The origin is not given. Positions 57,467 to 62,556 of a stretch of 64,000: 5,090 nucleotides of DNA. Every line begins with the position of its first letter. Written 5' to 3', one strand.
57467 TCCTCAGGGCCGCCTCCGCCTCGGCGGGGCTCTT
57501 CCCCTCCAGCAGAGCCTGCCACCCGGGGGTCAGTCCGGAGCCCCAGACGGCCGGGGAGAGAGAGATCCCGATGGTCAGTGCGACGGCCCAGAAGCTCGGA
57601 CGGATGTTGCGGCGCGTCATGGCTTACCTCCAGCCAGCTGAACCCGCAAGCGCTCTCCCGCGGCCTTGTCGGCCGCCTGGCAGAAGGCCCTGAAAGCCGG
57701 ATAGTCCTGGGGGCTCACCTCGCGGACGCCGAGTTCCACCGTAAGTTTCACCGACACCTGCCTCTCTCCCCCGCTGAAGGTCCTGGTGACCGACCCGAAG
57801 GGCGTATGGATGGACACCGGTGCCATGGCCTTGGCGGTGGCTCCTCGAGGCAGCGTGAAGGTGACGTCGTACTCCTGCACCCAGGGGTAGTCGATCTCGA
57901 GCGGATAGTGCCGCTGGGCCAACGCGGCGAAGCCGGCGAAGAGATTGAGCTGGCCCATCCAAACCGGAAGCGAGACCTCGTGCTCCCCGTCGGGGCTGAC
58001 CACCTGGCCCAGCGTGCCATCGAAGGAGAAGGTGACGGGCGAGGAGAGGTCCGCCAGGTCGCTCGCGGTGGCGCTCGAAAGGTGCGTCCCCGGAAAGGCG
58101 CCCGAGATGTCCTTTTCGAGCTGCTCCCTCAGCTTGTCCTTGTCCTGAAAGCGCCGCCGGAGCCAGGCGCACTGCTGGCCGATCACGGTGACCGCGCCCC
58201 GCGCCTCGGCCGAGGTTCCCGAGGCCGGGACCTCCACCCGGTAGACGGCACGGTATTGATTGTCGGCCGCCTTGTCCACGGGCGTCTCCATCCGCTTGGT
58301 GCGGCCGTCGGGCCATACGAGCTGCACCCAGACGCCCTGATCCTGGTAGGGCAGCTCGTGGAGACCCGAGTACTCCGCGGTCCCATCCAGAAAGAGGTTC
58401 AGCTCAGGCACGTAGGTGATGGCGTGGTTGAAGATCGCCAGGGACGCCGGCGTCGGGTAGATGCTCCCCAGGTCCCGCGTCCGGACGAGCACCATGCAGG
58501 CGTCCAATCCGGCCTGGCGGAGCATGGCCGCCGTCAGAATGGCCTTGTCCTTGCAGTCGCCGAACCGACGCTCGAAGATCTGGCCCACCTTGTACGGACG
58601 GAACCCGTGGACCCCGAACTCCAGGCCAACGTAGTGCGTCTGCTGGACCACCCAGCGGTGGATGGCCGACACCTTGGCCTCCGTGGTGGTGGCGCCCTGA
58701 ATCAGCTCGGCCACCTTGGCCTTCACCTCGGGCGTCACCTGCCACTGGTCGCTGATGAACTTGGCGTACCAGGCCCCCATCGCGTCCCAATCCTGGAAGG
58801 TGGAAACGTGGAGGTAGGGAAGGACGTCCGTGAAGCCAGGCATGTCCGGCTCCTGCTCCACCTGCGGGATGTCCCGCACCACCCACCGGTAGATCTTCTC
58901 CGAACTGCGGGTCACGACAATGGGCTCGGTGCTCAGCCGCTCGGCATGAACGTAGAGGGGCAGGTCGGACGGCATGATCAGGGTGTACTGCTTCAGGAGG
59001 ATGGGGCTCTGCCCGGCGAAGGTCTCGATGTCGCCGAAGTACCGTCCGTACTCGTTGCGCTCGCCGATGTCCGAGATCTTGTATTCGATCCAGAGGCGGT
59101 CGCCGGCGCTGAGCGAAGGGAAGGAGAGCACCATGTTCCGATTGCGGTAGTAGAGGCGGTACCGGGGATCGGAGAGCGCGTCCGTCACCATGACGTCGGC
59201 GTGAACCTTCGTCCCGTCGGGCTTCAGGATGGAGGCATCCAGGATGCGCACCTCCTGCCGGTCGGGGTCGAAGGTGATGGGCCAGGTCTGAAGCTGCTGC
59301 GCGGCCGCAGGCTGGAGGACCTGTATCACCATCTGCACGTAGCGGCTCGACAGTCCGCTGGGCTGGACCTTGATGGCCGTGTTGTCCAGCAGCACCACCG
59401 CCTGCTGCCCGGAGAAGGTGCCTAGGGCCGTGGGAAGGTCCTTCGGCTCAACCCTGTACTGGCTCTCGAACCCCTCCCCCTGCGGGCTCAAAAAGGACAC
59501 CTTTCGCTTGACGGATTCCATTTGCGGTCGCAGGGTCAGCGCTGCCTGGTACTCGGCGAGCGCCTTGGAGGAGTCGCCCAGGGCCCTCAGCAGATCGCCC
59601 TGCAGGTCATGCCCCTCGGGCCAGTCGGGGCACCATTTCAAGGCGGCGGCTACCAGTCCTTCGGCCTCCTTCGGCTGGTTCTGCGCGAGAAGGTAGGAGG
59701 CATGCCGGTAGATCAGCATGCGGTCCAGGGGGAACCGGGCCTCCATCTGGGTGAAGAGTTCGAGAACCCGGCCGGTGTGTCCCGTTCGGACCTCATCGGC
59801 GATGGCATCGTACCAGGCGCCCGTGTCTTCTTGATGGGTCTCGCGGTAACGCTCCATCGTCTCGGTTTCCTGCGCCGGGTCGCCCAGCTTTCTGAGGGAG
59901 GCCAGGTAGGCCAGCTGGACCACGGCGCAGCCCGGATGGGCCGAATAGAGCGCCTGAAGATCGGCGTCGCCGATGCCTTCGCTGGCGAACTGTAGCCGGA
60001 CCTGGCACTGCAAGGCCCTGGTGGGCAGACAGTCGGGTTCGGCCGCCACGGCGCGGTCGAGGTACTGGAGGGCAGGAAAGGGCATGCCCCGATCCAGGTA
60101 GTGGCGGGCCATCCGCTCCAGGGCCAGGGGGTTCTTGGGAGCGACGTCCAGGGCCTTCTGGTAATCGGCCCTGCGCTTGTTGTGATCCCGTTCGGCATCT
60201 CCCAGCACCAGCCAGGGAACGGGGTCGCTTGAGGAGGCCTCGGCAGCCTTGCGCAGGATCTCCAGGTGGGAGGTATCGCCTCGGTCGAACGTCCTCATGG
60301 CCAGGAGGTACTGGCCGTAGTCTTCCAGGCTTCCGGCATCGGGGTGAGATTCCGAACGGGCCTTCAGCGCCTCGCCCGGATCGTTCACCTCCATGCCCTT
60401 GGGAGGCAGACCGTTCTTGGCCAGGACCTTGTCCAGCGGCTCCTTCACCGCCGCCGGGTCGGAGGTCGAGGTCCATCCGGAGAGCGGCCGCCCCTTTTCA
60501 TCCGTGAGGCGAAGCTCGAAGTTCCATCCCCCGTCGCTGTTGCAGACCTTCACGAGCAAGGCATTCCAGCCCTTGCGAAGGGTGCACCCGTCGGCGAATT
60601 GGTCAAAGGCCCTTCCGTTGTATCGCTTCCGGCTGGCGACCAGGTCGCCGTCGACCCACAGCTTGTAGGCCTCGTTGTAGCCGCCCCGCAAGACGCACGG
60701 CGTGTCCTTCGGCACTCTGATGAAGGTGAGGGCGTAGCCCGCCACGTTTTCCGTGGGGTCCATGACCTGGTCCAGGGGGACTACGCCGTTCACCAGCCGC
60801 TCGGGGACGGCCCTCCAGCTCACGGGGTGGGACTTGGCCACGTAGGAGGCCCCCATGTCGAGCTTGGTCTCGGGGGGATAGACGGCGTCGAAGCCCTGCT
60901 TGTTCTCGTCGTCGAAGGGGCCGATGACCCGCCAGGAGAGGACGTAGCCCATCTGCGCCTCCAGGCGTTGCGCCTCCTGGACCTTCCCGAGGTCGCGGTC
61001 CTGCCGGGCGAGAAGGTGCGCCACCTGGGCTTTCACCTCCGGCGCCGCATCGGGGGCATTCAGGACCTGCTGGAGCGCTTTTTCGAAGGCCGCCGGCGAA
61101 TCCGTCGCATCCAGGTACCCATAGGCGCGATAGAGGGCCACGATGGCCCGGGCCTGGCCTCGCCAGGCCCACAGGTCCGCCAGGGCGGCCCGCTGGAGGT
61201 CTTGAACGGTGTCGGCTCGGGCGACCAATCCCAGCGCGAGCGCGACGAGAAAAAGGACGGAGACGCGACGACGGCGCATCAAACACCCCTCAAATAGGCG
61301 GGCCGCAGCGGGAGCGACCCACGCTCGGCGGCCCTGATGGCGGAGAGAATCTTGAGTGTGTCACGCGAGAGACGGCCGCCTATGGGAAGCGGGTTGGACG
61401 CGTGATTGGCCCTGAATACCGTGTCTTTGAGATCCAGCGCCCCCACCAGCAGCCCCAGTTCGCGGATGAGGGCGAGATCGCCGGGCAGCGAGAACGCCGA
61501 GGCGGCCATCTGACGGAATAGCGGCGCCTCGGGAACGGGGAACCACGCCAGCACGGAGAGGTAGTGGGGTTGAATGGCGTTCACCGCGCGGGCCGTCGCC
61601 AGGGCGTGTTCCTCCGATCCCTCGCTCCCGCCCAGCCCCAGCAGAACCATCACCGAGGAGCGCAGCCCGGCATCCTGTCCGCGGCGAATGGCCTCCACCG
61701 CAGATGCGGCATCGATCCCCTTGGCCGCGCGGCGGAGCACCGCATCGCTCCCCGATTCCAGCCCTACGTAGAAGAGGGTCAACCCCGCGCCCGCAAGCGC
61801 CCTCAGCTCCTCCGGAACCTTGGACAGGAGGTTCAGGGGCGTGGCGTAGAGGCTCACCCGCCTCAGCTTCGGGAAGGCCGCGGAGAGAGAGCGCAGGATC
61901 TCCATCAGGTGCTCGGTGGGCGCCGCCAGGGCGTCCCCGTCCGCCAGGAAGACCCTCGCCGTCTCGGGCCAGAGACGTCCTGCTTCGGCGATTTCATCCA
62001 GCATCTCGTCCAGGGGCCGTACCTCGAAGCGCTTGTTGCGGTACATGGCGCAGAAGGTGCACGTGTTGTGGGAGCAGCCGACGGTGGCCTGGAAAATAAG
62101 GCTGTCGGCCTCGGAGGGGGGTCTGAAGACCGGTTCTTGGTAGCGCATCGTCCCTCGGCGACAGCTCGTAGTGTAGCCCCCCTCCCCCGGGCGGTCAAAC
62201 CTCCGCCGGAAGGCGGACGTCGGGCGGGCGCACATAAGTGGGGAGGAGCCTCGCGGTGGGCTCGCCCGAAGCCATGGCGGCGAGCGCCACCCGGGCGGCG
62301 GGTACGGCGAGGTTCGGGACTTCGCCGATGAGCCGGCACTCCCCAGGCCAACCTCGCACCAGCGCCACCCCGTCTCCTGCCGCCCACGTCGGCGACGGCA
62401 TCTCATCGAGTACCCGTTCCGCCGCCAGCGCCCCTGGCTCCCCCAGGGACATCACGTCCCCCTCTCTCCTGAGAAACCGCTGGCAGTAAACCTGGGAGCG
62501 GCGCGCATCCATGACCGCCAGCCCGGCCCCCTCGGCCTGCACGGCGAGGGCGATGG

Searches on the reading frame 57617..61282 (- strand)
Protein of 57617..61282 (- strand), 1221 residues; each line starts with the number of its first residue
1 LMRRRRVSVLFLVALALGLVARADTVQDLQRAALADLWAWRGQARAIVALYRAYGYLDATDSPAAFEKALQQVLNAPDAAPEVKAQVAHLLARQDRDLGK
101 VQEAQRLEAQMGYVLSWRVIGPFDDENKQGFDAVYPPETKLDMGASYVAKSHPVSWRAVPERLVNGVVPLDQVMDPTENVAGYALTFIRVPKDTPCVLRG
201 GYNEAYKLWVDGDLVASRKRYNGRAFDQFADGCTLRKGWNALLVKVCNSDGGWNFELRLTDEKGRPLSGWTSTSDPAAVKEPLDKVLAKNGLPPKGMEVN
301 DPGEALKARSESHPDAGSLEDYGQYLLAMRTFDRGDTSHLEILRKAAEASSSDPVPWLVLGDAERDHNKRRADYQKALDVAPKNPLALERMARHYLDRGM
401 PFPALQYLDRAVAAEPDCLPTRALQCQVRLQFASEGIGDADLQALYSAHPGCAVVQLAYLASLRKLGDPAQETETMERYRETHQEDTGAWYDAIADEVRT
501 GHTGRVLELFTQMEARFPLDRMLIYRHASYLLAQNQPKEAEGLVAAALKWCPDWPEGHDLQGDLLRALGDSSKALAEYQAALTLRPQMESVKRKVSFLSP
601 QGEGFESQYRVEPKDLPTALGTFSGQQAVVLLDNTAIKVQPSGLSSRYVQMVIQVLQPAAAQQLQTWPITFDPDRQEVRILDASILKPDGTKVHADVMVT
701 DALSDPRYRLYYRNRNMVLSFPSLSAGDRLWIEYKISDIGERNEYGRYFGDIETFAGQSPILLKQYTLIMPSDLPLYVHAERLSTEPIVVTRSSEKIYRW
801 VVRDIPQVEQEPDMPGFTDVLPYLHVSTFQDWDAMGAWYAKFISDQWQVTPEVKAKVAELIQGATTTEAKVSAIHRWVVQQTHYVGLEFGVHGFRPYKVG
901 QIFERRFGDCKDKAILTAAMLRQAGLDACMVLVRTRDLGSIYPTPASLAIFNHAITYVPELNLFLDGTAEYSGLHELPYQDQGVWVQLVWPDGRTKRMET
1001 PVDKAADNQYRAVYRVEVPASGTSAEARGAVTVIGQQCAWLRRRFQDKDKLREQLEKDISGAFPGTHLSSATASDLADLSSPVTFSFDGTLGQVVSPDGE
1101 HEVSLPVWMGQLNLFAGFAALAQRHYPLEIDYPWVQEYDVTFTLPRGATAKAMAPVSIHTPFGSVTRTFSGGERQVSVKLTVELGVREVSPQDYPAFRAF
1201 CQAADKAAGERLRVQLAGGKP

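Call 40: search_protein_families(library=pfam, proteins=[window:57617-61282:-], max_evalue=0.00001)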
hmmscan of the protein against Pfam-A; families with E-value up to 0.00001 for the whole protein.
window:57617-61282:- (1221 aa): 4 families
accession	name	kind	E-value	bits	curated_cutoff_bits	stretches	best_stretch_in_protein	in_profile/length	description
PF12969.12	DUF3857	-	2.3e-28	99.8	24.6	1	642-807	2-168/170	Domain of Unknown Function with PDB structure (DUF3857)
PF01841.26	Transglut_core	-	7.1e-09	36.3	23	1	857-938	4-82/108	Transglutaminase-like superfamily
PF13428.12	TPR_14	-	1.7e-06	28.6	23.5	0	455-492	3-40/44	Tetratricopeptide repeat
PF13414.12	TPR_11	-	9.3e-06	25.7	26.8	0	562-587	1-26/42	TPR repeat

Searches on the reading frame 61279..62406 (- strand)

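Call 40: search_protein_families(library=pfam, proteins=[window:61279-62406:-], max_evalue=0.00001)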
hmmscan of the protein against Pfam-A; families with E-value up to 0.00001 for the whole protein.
window:61279-62406:- (375 aa): 1 family
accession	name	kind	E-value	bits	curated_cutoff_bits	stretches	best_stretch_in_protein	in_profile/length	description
PF04055.27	Radical_SAM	-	2.6e-19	70.4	29.5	1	108-260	4-153/166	Radical SAM superfamily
